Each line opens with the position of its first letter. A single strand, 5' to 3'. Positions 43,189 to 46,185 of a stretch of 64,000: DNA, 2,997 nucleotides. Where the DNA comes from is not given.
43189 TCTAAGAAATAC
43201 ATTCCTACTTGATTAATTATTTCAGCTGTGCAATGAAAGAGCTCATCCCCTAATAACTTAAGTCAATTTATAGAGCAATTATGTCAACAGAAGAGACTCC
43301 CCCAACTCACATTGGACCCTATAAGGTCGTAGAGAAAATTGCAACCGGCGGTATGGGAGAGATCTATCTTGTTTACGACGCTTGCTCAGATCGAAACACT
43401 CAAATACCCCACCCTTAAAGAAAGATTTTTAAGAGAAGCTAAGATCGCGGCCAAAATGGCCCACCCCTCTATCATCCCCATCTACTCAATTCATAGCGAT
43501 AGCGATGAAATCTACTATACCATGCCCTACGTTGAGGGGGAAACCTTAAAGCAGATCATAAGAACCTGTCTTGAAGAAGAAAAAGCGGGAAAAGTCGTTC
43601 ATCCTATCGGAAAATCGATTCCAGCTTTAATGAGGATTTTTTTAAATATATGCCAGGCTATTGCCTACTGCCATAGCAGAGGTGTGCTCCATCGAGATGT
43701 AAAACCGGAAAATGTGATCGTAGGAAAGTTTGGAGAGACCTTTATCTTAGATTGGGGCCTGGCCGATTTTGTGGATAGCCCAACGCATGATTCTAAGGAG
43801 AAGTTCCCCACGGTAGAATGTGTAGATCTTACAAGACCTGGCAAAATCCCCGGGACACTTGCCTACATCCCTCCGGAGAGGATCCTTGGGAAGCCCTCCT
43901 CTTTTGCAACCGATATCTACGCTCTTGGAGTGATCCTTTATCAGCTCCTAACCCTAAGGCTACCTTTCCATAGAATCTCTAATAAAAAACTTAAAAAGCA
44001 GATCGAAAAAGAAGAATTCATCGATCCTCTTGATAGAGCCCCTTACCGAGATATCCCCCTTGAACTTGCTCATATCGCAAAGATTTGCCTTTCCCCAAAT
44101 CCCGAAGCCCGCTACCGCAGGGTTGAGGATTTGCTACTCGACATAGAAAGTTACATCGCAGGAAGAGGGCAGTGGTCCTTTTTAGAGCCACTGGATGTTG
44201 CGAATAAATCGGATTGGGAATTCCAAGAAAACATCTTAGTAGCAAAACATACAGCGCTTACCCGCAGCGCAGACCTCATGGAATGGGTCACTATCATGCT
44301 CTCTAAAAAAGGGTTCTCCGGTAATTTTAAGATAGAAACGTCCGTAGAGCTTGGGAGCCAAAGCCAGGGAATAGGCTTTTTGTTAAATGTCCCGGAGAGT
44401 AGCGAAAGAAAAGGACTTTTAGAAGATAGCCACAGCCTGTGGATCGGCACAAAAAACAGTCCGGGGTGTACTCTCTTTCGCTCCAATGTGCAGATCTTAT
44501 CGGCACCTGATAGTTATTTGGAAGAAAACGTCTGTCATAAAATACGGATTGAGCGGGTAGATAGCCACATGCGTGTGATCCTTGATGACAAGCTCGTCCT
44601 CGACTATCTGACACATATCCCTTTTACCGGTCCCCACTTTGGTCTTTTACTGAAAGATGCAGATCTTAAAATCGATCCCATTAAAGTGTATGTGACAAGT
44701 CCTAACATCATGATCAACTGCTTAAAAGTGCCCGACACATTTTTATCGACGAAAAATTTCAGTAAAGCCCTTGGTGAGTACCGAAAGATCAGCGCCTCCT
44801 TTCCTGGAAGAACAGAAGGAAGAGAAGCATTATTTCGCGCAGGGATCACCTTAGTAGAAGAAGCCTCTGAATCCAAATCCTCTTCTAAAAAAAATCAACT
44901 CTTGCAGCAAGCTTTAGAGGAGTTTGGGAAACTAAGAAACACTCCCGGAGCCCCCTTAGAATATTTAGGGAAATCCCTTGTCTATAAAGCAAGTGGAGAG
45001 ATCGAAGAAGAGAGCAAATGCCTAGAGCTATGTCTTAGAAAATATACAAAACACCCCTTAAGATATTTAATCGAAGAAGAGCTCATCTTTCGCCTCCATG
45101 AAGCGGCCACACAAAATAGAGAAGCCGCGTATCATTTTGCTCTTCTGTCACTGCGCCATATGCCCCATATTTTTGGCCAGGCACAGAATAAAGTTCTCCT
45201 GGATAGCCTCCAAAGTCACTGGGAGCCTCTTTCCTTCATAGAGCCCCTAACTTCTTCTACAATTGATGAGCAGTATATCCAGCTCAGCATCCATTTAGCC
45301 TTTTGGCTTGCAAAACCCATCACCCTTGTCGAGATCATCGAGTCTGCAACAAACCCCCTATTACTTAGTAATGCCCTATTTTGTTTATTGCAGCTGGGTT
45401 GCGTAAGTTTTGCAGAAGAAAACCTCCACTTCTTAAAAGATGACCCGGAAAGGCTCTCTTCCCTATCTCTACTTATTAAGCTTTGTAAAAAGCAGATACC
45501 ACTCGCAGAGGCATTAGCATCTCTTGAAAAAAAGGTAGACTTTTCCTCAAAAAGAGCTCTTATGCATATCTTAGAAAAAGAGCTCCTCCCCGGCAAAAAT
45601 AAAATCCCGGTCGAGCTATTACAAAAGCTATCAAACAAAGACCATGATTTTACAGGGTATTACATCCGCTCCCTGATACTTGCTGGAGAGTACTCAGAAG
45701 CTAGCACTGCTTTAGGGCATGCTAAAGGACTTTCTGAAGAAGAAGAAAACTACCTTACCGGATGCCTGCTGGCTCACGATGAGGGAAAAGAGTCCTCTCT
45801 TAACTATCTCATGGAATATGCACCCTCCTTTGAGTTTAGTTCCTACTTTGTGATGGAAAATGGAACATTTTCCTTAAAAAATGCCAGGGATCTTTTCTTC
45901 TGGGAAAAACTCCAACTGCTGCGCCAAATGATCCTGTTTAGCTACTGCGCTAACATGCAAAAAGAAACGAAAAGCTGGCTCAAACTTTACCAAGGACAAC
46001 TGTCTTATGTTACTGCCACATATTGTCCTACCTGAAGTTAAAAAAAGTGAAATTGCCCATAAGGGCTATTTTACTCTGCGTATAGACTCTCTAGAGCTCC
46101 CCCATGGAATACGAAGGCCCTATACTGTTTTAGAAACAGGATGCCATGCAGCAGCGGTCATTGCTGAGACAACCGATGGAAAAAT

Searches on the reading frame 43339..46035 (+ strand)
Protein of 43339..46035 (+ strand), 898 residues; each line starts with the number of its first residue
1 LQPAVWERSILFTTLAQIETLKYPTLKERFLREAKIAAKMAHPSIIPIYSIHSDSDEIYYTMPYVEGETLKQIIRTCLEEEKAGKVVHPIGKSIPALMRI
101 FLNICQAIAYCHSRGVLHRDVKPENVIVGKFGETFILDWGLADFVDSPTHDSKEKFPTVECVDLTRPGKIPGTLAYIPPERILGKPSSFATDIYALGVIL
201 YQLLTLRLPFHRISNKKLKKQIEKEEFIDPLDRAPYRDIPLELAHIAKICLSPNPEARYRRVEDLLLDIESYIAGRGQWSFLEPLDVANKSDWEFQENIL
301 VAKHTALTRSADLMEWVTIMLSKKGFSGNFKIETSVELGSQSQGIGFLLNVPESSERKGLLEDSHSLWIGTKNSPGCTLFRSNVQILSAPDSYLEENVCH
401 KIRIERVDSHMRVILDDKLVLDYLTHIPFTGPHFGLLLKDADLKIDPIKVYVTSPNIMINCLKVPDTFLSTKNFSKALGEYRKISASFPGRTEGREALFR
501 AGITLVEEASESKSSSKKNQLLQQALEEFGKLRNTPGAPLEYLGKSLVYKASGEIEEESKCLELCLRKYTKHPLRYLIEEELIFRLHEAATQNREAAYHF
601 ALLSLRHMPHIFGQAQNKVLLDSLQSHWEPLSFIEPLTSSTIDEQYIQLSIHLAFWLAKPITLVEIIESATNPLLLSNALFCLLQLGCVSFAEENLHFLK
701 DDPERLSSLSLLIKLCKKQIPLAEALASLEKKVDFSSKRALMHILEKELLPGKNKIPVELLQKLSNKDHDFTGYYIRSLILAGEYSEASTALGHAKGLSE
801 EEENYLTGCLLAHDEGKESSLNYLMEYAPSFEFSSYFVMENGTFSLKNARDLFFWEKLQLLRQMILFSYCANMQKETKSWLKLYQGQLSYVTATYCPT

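Call 66: search_protein_families(library=pfam, proteins=[window:43339-46035:+], max_evalue=0.0001)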
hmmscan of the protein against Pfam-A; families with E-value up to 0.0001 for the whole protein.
window:43339-46035:+ (898 aa): 2 families
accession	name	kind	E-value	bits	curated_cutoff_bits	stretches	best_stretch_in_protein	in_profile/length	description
PF00069.31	Pkinase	-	4.3e-38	131.7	31.7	1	27-259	42-252/263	Protein kinase domain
PF07714.23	PK_Tyr_Ser-Thr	-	8.1e-22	78.2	23.1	1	27-259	45-249/258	Protein tyrosine and serine/threonine kinase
